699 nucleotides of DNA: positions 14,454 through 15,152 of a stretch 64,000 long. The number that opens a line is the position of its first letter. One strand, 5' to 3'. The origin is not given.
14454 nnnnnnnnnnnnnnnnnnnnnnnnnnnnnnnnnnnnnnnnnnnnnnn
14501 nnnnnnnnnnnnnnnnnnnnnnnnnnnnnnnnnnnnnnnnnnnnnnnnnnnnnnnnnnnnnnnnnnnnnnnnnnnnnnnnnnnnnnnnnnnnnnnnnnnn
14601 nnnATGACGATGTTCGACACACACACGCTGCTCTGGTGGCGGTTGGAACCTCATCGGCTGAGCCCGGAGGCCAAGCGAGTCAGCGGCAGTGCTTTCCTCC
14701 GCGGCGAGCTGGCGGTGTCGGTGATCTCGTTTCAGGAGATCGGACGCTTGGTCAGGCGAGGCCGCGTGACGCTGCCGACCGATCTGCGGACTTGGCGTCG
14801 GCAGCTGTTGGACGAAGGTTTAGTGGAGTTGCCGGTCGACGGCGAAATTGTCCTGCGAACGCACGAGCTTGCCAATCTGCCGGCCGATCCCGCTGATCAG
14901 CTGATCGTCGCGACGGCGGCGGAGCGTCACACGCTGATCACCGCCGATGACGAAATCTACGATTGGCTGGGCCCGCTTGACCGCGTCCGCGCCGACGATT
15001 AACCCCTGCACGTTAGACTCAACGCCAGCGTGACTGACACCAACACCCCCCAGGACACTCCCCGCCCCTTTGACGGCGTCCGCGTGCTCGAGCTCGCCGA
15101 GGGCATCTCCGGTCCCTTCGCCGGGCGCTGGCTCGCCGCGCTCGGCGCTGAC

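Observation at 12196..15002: Tandem array of three Phd/YefM-like antitoxin + PIN toxin modules with a recombinant (mosaic) antitoxin pair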

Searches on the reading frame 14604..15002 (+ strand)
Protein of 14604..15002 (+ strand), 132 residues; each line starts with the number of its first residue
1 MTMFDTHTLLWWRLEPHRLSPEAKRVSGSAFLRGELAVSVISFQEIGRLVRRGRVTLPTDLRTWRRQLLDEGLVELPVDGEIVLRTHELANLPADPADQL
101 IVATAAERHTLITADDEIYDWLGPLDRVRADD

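Call 4: search_protein_families(library=pfam, proteins=[window:14604-15002:+], max_evalue=1)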
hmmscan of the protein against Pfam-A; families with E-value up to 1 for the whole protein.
window:14604-15002:+ (132 aa): 1 family
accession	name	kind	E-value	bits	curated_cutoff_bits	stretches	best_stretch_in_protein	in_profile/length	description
PF01850.27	PIN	-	6.7e-09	36.8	23.6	1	3-119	2-115/120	PIN domain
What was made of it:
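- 14604..15002 (+): Toxin T3, PIN/VapC (132 aa, ATGA overlap). Pfam PIN 36.8 bits (call 4).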

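Call 6: search_protein_families(library=ncbifam, proteins=[window:14604-15002:+], max_evalue=1)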
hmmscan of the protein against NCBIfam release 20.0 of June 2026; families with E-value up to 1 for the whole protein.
window:14604-15002:+ (132 aa): 0 families

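Call 48: search_solved_structures(query=window:14604-15002:+, max_evalue=0.01, show_alignments=2)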
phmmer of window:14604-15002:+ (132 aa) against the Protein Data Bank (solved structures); distinct sequences matched with E-value up to 0.01: 0.
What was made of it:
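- Tried and rejected: No hit (call 48).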
